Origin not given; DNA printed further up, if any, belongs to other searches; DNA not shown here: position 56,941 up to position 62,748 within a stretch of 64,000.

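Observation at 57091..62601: Giant membrane-anchored S8 protease combining dockerin-like and cohesin-like modules in one chain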

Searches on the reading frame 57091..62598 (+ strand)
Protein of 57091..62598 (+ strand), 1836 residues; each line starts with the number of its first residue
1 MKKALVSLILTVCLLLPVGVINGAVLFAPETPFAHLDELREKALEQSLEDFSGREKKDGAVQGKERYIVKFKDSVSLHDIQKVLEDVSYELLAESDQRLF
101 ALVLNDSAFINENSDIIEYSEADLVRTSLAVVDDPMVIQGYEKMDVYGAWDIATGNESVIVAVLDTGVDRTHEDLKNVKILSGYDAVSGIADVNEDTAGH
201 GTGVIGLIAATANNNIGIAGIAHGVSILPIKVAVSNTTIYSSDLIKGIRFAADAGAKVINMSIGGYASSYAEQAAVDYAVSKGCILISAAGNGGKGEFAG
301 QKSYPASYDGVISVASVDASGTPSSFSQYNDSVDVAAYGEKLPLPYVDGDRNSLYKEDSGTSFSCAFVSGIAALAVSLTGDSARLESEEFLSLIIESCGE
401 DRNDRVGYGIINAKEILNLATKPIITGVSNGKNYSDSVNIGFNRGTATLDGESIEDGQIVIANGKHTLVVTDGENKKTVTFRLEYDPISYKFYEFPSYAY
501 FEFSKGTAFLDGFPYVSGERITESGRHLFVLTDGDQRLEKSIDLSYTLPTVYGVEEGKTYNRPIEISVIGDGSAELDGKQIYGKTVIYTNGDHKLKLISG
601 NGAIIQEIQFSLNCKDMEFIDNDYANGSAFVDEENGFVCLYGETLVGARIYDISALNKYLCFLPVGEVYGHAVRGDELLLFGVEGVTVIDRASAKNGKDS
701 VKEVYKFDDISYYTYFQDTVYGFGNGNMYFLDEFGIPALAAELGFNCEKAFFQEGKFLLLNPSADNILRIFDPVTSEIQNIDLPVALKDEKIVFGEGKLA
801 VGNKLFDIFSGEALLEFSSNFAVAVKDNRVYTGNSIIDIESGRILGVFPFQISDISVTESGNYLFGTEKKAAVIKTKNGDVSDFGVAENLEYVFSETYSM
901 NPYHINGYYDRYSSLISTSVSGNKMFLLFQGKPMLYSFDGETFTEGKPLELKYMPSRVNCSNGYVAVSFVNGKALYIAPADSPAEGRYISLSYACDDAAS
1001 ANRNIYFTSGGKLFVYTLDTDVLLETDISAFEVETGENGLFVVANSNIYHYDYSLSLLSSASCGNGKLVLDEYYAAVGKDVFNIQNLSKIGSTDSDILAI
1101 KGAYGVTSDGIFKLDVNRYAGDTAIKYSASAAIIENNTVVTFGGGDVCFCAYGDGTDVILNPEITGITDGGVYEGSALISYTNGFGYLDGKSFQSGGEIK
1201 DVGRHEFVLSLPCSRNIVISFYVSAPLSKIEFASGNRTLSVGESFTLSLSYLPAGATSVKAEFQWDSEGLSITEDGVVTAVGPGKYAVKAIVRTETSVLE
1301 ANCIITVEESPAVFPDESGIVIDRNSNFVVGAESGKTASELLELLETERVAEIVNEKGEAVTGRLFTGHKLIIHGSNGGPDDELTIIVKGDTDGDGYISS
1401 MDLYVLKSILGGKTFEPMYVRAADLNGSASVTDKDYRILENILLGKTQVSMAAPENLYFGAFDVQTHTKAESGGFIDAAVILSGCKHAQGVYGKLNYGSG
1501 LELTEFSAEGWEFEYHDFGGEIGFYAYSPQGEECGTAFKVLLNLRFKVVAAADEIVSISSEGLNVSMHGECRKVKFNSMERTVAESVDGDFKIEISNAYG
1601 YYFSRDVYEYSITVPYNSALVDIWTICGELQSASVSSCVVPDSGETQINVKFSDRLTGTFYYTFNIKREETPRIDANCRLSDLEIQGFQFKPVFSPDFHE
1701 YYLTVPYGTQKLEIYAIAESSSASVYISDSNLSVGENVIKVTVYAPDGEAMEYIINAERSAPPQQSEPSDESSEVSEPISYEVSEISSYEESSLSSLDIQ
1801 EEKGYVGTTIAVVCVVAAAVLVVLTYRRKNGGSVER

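Call 3: search_protein_families(library=pfam, proteins=[window:57091-62598:+], max_evalue=1)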
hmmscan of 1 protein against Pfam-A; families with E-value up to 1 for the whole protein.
window:57091-62598:+ (1836 aa): 5 families
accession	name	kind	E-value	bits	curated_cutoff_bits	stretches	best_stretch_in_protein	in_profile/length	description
PF00082.27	Peptidase_S8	-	1.1e-45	156.6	21.8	1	158-409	3-288/288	Subtilase family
PF12733.13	Cadherin-like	-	2.1e-09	38.2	24.2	1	1680-1759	1-88/89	Cadherin-like beta sandwich domain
PF00404.24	Dockerin_1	-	1.2e-07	32.2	22.9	1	1389-1444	1-57/57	Dockerin type I domain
PF13833.12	EF-hand_8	-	0.0079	16.4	28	1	1380-1406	23-50/54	EF-hand domain pair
PF02368.24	Big_2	-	0.025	15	22.8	1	1234-1294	9-70/79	Bacterial Ig-like domain (group 2)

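Call 4: search_protein_families(library=ncbifam, proteins=[window:57091-62598:+], max_evalue=1)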
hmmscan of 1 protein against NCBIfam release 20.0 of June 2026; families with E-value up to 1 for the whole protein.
window:57091-62598:+ (1836 aa): 6 families
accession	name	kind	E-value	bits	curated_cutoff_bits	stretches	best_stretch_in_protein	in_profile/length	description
TIGR03921.1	T7SS_mycosin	equivalog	2.3e-55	188.1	278.75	1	146-420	3-288/353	type VII secretion-associated serine protease mycosin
NF049966.1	QH_SP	equivalog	2.5e-20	72.8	165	1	161-387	2-203/219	subtilisin-like serine protease QhpE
NF033595.1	denti_PrtP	equivalog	1.3e-19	70.2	300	2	259-380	342-461/606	dentilisin complex serine proteinase subunit PrtP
TIGR03895.1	protease_PatA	subfamily_domain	3e-17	62.6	421.05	1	200-397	1-199/606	PatA/PatG family cyanobactin maturation protease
NF049990.1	CellobisidaseCelK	equivalog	0.00027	19.2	1700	1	1376-1447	816-886/889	cellulose 1,4-beta-cellobiosidase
NF042956.1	IteS_antiphage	equivalog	0.00083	17.7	900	1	156-268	254-363/747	S8 family anti-phage peptidase IteS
